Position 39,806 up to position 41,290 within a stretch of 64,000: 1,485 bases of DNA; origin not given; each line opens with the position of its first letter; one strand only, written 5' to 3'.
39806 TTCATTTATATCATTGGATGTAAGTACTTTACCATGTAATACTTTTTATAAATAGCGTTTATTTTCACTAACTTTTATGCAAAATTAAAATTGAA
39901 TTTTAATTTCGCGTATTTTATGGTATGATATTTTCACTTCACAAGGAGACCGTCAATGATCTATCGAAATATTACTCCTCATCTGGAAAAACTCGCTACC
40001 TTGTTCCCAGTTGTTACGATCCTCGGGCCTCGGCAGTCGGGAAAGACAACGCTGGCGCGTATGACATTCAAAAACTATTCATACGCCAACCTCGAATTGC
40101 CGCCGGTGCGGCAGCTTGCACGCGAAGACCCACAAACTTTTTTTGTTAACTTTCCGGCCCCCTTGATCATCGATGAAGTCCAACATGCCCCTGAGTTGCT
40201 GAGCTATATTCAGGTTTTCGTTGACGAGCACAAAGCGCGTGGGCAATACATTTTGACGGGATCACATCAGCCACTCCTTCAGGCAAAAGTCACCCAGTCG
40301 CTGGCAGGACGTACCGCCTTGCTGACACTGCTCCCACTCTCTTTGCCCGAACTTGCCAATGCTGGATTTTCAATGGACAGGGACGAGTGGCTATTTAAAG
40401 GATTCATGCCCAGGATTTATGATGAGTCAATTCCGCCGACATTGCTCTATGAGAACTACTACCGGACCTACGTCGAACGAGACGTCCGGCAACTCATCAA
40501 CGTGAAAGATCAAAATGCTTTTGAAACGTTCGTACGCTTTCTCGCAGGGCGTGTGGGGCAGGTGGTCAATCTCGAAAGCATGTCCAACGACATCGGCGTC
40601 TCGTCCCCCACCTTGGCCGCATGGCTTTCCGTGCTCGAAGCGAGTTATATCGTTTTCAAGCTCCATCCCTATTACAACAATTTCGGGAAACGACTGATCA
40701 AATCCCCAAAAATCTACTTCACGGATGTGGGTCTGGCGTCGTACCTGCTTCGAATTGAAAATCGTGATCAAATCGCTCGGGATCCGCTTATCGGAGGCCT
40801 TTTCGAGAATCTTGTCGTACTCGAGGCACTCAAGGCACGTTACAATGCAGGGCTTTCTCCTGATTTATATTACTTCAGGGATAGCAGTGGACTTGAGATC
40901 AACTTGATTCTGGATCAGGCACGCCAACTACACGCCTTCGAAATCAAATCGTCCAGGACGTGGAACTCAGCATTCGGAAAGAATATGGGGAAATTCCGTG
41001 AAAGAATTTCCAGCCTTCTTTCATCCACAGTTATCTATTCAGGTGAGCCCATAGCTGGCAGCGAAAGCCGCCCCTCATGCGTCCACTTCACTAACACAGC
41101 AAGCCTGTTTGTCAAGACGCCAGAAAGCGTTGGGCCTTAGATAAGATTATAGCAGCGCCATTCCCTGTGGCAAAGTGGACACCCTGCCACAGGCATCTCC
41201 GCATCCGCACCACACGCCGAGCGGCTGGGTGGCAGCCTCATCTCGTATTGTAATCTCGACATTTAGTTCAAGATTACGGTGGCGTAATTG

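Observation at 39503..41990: Low-GC island carrying a lone DUF4143-type AAA+ ATPase flanked by palindromes and a repeat complex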

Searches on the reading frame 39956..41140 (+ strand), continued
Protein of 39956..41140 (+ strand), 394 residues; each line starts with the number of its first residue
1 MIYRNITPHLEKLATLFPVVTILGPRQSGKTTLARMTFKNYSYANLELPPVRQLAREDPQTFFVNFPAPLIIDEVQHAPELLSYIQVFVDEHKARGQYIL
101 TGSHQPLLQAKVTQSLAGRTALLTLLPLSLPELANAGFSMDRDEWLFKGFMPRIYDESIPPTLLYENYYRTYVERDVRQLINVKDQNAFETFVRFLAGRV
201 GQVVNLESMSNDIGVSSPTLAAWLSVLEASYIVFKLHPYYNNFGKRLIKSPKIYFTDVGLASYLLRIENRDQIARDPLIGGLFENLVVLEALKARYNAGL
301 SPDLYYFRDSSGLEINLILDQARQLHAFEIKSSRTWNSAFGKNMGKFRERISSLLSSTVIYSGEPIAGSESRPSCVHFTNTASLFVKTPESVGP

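Call 68: predict_structure(alignment_id=A3)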
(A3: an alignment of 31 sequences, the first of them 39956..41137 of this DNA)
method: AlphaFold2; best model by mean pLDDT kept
length: 394 residues; sequences in the alignment: 31
mean_pLDDT: 89.8   pTM: 0.90
mean pLDDT of the five models: 89.8, 87.6, 85.7, 85.1, 81.6
residues with pLDDT >= 90: 270; 70-90: 107; 50-70: 12; < 50: 5
segments of 3 or more residues with pLDDT < 50: 390-394
pLDDT, mean of each block of 10 residues (from residue 1): 93 96 91 95 96 95 96 92 92 92 80 86 94 94 96 94 94 75 81 94 90 91 90 93 85 96 95 90 97 94 93 93 91 89 88 89 73 82 77 34
secondary structure, 60 per line:
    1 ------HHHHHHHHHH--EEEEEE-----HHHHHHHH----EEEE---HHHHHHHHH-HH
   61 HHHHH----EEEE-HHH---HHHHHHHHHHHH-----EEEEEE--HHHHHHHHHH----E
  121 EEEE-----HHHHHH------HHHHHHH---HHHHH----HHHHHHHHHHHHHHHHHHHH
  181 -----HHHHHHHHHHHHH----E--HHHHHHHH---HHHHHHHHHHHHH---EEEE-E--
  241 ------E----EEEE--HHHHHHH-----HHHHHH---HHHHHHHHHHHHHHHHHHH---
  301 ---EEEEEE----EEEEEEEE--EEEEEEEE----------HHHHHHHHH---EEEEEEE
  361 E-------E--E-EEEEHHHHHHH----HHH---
elements in order: H7-16 E19-24 H30-37 E42-45 H49-57 H59-65 E70-73 H81-92 E98-103 H106-115 E120-124 H130-135 H142-148 H152-156 H161-180 H186-198 H206-213 H217-229 E233-236 E252-255 H258-264 H270-275 H279-297 E304-309 E314-321 E324-331 H342-350 E354-361 E374-377 H378-384

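Call 70: fold_search(model_id=the predicted structure, library=pdb)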
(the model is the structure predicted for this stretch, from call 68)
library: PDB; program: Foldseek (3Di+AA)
matches with E <= 10: 1567; with E <= 0.001: 87
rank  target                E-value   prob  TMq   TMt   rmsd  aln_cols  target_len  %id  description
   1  2qen                  2.2e-06  1.00  0.38  0.42   8.5       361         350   14  The walker-type atpase paby2304 of pyrococcus abyssi (released 2008-07-01)
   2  2fna_A                2.9e-06  1.00  0.41  0.45   7.0       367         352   12  Crystal structure of an archaeal aaa+ atpase (sso1545) from sulfolobus solfataricus p2 at 2.00 A resolution (released 2006-02-07)
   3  1xmx                  6.2e-06  0.99  0.23  0.23  21.9       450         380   11  Crystal structure of protein VC1899 from Vibrio cholerae (released 2004-11-16)
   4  9u49_A                8.8e-06  0.97  0.20  0.20  22.8       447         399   12  crystal structure of Cdn1 in complex with cA4 (released 2026-02-04)
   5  7dfv_B                1.9e-05  1.00  0.39  0.31   8.6       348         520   12  Cryo-EM structure of plant NLR RPP1 tetramer core part (released 2020-12-16)
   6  8ua0_B                3.0e-05  0.98  0.27  0.20  18.8       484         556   12  Cdc48-Shp1 unfolding native substrate, Class 8 (released 2024-11-06)
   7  6mfv_A                3.3e-05  1.00  0.25  0.16  18.2       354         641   14  Crystal structure of the Signal Transduction ATPase with Numerous Domains (STAND) protein with a tetratricopeptide rep (released 2019-02-20)
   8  8dgf_A                3.5e-05  1.00  0.37  0.12   8.5       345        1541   16  Avs4 bound to phage PhiV-1 portal (released 2022-08-03)
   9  2qby_B                4.5e-05  1.00  0.25  0.27  13.4       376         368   13  Crystal structure of a heterodimer of Cdc6/Orc1 initiators bound to origin DNA (from S. solfataricus) (released 2007-09-11)
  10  8u9q_B                4.5e-05  0.99  0.31  0.22  19.2       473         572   12  Cdc48-Shp1 unfolding native substrate, Class 6 (released 2024-11-06)
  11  8u9q_A                4.7e-05  0.93  0.23  0.17  18.9       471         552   13  Cdc48-Shp1 unfolding native substrate, Class 6 (released 2024-11-06)
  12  8u9p_A                6.0e-05  0.99  0.29  0.22  18.2       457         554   12  Cdc48-Shp1 unfolding native substrate, Class 2 (released 2024-11-06)
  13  9dx4_C                7.1e-05  1.00  0.32  0.40  10.3       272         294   16  EcRuvB T102R mutant (released 2026-01-21)
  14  7pbl_C                7.1e-05  1.00  0.32  0.39  10.3       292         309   14  RuvAB branch migration motor complexed to the Holliday junction - RuvB AAA+ state s1 [t2 dataset] (released 2022-09-14)
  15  8ua1_B                7.1e-05  0.99  0.28  0.21  19.0       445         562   12  Cdc48-Shp1 unfolding native substrate, Class 9 (released 2024-11-06)
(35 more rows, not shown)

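Call 71: find_encoding_contigs(protein=P0003, flank=3000, max_places=6)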
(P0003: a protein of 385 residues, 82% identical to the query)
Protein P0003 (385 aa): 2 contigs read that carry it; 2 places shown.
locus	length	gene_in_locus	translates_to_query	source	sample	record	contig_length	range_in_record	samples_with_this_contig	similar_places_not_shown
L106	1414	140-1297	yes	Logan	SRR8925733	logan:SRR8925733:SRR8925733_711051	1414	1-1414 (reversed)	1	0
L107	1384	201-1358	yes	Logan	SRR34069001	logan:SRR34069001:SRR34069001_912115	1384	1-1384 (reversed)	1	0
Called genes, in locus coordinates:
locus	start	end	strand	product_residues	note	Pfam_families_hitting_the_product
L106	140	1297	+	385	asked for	PF13173:AAA_14, PF13635:DUF4143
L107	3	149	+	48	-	?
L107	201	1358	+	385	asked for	PF13173:AAA_14, PF13635:DUF4143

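Call 72: find_encoding_contigs(protein=P0006, flank=3000, max_places=6)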
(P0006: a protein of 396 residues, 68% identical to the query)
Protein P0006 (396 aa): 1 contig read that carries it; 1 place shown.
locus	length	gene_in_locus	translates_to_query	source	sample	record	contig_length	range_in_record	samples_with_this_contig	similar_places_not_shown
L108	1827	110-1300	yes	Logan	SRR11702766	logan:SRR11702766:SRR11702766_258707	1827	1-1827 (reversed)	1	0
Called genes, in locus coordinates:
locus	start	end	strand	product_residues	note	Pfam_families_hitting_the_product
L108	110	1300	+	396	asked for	PF13173:AAA_14, PF13401:AAA_22 (faint), PF13635:DUF4143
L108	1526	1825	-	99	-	?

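Call 74: search_dna_similar(query=window:39956-41137:+, collection=plasmids, mode=protein, max_evalue=1e-20, max_rows=12)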
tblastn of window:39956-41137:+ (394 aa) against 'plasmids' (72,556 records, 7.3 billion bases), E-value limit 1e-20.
Records with a match: 134; places in all: 140; records where one place covers at least 80% of the query: 119.
Best place of each record, by identity: <60% 134.
By first word of the organism name: Moraxella 30; Rhizobium 20; Thermus 12; Ensifer 7; Runella 6; Dinoroseobacter 5; Paracoccus 5; Phaeobacter 3; Aminobacter 3; Cereibacter 3; and 34 more.
By predicted mobility (MOB-suite, as given by PLSDB): non-mobilizable 71; mobilizable 35; conjugative 28.
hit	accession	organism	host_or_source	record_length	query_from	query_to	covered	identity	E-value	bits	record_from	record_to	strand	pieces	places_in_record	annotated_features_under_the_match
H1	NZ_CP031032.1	Runella sp. SP2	whole organism,freshwater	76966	1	364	92%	47.5%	8e-89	300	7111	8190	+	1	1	ATP-binding protein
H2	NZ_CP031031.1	Runella sp. SP2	whole organism,freshwater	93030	1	364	92%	47.3%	2e-88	299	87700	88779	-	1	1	ATP-binding protein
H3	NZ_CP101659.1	Wolbachia endosymbiont of Aedes albopictus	Aedes albopictus,Wolbachia purified ...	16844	1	376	95%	44.9%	3e-88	298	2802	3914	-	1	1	ATP-binding protein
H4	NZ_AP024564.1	Allochromatium tepidum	-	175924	1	364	92%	45.9%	1e-85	291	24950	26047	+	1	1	ATP-binding protein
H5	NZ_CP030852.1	Runella rosea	Whole organism,fresh water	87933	1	342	87%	46.6%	5e-86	292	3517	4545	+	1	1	ATP-binding protein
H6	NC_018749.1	Emticicia oligotrophica DSM 17448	warm spring water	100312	4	364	92%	40.1%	2e-78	270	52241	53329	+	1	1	ATP-binding protein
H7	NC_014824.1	Ruminococcus albus 7 = DSM 20455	-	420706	1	347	88%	37.3%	2e-57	209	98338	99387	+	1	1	ATP-binding protein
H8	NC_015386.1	Treponema succinifaciens DSM 2489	colon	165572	2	333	84%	37.9%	4e-61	220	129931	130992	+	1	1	ATP-binding protein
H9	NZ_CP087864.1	Moraxella bovis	Bovine,bacteria culture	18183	2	351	89%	34.6%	6e-56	205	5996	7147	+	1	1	ATP-binding protein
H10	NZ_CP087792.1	Moraxella bovis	Bovine,bacteria culture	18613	2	351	89%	34.6%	6e-56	205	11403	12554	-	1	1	ATP-binding protein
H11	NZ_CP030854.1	Runella rosea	Whole organism,fresh water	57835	1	375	95%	32.3%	4e-35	144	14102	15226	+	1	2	none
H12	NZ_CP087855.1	Moraxella bovis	Bovine,bacteria culture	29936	2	351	89%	34.4%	5e-56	205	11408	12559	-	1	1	ATP-binding protein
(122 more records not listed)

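Call 75: search_dna_similar(query=window:39956-41137:+, collection=phages, mode=protein, max_evalue=1e-10, max_rows=10)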
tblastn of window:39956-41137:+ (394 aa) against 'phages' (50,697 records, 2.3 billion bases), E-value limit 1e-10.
Records with a match: 4; places in all: 4; records where one place covers at least 80% of the query: 4.
Best place of each record, by identity: <60% 4.
By first word of the organism name: Bacteriophage 4.
By host as written in the record: - 4.
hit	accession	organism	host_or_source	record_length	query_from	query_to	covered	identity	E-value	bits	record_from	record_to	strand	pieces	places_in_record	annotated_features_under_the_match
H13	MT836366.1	Bacteriophage sp.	human fecal samples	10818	2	368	93%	46.8%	1e-84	286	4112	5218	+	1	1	record has no annotation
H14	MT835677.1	Bacteriophage sp.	human fecal samples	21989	2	385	97%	44.4%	1e-83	283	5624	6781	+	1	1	record has no annotation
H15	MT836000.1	Bacteriophage sp.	human fecal samples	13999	4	350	88%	34.3%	3e-52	193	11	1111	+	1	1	record has no annotation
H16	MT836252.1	Bacteriophage sp.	human fecal samples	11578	1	337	86%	26.7%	6e-14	80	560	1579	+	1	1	record has no annotation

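Call 87: search_protein_families(library=ncbifam, proteins=[window:39956-41140:+], max_evalue=0.00001)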
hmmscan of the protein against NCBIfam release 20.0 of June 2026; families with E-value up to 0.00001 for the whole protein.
window:39956-41140:+ (394 aa): 0 families

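Call 88: search_protein_families(library=phrogs, proteins=[window:39956-41140:+], max_evalue=0.001)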
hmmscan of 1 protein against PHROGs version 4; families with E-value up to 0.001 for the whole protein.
window:39956-41140:+ (394 aa): 0 families

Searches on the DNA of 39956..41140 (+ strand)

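Call 77: search_rna_families(sources=[L084, L086, L003, L083], threshold=evalue, max_evalue=1)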
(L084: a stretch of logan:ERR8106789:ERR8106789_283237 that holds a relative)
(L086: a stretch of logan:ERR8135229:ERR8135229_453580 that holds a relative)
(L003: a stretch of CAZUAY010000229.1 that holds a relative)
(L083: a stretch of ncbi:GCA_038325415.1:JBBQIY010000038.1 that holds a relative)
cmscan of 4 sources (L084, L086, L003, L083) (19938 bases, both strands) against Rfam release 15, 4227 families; matches with E-value up to 1: 0.
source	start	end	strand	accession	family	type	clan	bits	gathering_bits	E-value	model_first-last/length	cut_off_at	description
